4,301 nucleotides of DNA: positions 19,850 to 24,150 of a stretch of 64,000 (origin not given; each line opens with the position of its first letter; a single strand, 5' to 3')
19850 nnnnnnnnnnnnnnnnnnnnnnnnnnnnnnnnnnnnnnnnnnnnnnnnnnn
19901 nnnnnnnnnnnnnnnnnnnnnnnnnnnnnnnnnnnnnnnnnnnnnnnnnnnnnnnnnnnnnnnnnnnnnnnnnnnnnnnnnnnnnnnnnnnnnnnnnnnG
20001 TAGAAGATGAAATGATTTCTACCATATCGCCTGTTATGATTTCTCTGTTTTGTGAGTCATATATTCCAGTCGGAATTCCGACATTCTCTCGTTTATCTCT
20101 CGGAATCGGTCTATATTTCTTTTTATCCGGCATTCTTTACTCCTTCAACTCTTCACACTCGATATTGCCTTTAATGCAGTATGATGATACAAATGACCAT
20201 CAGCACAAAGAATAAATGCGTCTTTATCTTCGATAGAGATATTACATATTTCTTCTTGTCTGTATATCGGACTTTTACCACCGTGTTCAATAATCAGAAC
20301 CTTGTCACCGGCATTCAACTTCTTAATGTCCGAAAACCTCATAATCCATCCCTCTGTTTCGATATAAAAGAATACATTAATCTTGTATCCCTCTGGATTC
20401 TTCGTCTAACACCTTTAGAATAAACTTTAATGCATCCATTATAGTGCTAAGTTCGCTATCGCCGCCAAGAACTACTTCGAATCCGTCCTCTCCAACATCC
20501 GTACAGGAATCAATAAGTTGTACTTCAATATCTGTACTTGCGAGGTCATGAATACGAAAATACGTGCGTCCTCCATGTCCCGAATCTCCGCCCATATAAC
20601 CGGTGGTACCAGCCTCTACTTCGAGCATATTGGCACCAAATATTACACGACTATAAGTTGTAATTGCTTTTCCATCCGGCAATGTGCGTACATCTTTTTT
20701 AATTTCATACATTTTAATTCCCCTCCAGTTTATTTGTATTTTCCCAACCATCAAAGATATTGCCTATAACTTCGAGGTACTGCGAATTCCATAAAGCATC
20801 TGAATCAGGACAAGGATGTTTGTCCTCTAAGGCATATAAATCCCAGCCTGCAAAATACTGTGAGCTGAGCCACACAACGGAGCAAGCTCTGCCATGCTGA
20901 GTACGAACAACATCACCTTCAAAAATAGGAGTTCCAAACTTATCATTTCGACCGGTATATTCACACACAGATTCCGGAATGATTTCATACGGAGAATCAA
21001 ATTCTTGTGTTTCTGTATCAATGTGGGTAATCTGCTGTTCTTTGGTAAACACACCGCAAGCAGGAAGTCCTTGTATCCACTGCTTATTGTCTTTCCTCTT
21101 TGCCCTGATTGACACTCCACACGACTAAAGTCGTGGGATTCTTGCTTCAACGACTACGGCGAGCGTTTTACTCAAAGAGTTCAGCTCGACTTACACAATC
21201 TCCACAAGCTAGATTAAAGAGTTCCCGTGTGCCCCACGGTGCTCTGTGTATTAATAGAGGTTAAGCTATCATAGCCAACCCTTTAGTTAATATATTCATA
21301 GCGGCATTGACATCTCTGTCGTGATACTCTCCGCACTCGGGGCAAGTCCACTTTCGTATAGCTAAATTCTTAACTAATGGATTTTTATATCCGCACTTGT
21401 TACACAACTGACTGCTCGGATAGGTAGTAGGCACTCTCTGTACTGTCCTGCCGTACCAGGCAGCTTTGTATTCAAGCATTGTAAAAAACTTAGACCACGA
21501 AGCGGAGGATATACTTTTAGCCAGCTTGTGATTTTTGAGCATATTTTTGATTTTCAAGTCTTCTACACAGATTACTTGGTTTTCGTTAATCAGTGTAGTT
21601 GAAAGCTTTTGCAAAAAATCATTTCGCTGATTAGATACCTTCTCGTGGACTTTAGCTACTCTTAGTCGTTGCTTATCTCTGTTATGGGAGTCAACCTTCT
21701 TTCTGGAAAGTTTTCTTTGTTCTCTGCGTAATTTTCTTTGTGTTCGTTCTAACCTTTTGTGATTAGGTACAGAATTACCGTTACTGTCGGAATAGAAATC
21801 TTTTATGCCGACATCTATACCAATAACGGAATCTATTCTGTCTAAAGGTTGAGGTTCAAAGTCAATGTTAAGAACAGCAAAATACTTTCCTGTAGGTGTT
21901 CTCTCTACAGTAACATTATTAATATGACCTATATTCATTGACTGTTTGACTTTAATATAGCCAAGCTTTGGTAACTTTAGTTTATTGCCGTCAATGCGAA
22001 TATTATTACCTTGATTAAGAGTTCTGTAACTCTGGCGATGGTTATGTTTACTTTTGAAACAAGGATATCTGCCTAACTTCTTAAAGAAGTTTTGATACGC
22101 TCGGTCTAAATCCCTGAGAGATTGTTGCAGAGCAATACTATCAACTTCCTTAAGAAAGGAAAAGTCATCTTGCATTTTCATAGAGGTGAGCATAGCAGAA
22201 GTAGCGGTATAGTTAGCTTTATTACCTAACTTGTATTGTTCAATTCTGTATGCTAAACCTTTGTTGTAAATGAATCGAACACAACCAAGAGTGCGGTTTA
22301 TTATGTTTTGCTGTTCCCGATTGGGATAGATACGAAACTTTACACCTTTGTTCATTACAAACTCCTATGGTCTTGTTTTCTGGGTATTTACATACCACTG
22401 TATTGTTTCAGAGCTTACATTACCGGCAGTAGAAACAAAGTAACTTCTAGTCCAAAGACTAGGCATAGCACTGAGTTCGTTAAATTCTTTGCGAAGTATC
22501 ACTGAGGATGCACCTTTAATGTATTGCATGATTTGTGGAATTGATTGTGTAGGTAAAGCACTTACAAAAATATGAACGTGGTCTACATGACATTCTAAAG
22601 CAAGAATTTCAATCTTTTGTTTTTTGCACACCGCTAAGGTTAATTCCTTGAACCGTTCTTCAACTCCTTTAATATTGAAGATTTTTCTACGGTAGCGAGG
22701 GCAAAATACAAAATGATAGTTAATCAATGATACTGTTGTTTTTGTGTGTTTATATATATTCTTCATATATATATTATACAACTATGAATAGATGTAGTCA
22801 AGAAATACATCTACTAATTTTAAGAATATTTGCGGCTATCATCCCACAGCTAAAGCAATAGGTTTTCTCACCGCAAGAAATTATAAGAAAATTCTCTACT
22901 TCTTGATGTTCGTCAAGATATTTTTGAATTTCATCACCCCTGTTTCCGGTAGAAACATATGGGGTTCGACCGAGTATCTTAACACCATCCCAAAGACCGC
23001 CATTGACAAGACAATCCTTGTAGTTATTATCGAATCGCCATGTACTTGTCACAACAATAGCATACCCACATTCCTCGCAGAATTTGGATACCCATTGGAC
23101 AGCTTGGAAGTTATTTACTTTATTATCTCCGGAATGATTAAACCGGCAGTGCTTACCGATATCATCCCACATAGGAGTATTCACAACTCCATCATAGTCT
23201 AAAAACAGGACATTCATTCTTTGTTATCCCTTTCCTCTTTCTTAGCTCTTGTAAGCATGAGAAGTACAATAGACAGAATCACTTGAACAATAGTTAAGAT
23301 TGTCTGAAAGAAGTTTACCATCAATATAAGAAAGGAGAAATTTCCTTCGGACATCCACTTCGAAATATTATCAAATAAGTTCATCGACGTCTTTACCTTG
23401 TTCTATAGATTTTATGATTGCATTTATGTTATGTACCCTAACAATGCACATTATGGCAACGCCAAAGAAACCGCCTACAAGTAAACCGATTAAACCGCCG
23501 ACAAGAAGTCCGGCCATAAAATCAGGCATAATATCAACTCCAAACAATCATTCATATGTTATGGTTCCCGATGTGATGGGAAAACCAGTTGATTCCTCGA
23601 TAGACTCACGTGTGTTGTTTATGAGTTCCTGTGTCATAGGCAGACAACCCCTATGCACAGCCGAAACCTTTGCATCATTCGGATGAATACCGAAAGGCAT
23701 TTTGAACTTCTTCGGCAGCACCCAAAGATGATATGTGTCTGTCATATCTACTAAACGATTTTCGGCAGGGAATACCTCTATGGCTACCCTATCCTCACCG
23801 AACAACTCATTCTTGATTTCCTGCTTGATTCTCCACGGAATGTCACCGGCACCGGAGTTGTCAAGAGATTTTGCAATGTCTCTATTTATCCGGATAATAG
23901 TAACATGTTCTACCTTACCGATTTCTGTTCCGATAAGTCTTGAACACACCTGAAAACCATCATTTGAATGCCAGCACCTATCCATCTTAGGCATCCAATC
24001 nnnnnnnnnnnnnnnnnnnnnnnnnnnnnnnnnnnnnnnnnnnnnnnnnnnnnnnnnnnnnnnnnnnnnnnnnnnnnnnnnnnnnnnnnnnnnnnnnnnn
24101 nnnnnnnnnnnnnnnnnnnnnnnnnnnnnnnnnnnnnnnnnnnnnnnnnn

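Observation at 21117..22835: IS605-type tnpA-tnpB element inside the phage, remodelling a phosphatase C-terminus and abutting a GTG-started YopX gene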

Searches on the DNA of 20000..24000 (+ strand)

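Call 5: search_dna_similar(query=window:20000-24000:+, collection=phages, mode=near, max_rows=30)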
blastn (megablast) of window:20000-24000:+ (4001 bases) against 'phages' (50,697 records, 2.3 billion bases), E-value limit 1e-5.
Records with a match: 2; places in all: 3; records where one place covers at least 80% of the query: 0.
Best place of each record, by identity: 95-99% 2.
By first word of the organism name: Enterocloster 2.
By host as written in the record: Enterocloster bolteae DA457 1; Enterocloster bolteae DA473 1.
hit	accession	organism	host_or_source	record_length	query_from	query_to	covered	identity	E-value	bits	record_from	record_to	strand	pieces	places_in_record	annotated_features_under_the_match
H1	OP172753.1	Enterocloster phage CB457P1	Enterocloster bolteae DA457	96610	1109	1158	1%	96.0%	1e-12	82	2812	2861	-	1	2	none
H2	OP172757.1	Enterocloster phage CB473P3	Enterocloster bolteae DA473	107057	1110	1155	1%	97.8%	5e-12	81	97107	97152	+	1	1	none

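Call 7: get_annotated_region(hit=H1, flank=3000)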
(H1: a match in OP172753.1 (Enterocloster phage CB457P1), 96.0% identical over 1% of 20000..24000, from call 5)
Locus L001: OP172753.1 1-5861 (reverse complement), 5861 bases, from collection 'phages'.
description: Enterocloster phage CB457P1, complete genome.
organism: Enterocloster phage CB457P1 (NCBI taxid 2968631)
taxonomy: Viruses; Duplodnaviria; Heunggongvirae; Uroviricota; Caudoviricetes
host: Enterocloster bolteae DA457; source: municipal sewage; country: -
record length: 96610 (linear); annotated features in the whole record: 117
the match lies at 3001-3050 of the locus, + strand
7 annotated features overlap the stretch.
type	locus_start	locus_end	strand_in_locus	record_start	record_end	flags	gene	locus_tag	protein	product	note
CDS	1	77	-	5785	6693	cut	-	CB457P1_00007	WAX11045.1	hypothetical protein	-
CDS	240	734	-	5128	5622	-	-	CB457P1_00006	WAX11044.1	hypothetical protein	-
CDS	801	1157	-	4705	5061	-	-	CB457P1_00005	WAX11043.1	hypothetical protein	-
CDS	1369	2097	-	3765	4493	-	-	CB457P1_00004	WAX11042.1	hypothetical protein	-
CDS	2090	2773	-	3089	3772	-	-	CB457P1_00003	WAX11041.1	hypothetical protein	-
CDS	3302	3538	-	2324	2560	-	-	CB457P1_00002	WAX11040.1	hypothetical protein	-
CDS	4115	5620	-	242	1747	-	-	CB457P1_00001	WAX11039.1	hypothetical protein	-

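Call 8: get_annotated_region(hit=H2, flank=3000)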
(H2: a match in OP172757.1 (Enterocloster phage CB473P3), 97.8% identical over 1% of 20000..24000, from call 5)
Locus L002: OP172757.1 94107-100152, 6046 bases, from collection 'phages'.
description: Enterocloster phage CB473P3, complete genome.
organism: Enterocloster phage CB473P3 (NCBI taxid 2968633)
taxonomy: Viruses; Duplodnaviria; Heunggongvirae; Uroviricota; Caudoviricetes
host: Enterocloster bolteae DA473; source: municipal sewage; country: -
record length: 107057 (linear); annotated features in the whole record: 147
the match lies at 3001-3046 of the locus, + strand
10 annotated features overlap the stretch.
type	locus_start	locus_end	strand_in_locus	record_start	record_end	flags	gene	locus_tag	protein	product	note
CDS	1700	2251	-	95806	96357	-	-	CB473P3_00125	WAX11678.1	hypothetical protein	-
CDS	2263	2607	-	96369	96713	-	-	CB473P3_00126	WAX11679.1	hypothetical protein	-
CDS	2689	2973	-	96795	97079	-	-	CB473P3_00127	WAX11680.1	hypothetical protein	-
CDS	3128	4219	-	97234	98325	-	-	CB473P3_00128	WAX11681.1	hypothetical protein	-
CDS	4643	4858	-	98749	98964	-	-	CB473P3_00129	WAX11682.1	hypothetical protein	-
CDS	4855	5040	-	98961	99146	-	-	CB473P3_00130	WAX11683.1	hypothetical protein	-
CDS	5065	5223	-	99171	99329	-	-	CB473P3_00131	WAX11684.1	hypothetical protein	-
CDS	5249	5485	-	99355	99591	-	-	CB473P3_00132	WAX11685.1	hypothetical protein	-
CDS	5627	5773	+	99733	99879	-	-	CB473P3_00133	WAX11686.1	hypothetical protein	-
CDS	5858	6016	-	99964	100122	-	-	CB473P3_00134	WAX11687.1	hypothetical protein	-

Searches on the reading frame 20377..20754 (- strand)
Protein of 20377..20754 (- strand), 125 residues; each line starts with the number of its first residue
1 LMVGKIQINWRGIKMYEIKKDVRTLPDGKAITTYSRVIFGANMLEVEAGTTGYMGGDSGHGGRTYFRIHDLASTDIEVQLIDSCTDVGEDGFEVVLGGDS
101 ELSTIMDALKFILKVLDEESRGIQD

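Call 3: search_protein_families(library=pfam, proteins=[window:20377-20754:-], max_evalue=0.01)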
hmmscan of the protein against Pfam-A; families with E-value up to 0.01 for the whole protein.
window:20377-20754:- (125 aa): 0 families

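Call 20: find_encoding_contigs(protein=window:20377-20712:-, flank=6000, max_places=10)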
Protein window:20377-20712:- (111 aa): 3 contigs read that carry it; 2 places shown.
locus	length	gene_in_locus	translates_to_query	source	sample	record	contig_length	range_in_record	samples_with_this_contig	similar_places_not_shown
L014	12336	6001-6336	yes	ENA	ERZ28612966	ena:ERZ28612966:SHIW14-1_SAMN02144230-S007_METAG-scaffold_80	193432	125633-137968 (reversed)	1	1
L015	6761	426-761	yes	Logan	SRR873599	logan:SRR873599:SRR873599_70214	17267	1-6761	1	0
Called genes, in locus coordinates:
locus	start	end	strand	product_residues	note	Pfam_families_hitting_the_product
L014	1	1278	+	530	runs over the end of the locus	PF01145:Band_7, PF15975:Flot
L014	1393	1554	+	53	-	-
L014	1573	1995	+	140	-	-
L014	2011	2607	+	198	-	-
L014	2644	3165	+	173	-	PF24746:DUF7694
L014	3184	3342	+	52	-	-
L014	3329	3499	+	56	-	-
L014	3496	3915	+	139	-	PF18143:HAD_SAK_2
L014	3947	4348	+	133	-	PF01797:Y1_Tnp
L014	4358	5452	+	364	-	PF12323:HTH_OrfB_IS605, PF01385:OrfB_IS605, PF07282:Cas12f1-like_TNB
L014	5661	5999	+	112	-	PF09643:YopX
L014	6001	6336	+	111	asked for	-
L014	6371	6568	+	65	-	-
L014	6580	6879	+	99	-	-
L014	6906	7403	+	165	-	-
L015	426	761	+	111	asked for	-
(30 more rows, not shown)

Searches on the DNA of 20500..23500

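Call 4: search_rna_families(source=window, start=20500, end=23500, threshold=evalue, max_evalue=1, show_alignments=3)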
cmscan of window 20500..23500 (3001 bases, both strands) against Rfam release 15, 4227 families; matches with E-value up to 1: 1.
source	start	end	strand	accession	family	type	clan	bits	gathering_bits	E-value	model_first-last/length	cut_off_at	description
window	21139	21208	-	RF03064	RAGATH-18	Gene; sRNA;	-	23.3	44.9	0.33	1-71/71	no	RAGATH-18 RNA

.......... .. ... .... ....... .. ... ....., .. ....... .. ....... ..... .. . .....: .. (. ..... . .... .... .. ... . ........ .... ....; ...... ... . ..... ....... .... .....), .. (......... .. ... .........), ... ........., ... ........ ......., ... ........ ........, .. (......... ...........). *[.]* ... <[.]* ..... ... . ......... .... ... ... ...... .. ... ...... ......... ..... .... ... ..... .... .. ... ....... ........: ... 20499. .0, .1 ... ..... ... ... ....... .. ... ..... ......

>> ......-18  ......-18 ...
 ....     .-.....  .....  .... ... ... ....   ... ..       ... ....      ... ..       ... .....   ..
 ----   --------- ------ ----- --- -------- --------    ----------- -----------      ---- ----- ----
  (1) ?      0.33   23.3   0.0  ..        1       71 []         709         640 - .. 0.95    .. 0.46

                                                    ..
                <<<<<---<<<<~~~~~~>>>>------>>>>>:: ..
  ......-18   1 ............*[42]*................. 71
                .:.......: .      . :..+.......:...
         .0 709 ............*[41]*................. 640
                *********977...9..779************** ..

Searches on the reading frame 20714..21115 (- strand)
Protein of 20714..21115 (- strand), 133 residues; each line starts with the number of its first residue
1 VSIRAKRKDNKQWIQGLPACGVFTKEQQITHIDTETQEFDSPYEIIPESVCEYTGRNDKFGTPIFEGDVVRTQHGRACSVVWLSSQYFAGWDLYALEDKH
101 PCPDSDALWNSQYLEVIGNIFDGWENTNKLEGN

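Call 3: search_protein_families(library=pfam, proteins=[window:20714-21115:-], max_evalue=0.01)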
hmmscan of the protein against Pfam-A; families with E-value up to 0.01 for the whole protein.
window:20714-21115:- (133 aa): 1 family
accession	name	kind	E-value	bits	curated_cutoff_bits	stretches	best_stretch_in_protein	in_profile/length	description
PF09643.15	YopX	-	8.3e-11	42.4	22.4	1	4-122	3-122/128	YopX protein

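Call 15: find_related_loci(query=window:20714-21100:-, collection=viral_contigs, flank=5000)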
Query window:20714-21100:- (128 aa) in viral_contigs; peptide patterns used: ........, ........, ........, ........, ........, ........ (x = any residue, [..] = any of these).
9 stretches matched a pattern, but none encodes a relative of the query by tblastn (E <= 1e-3).
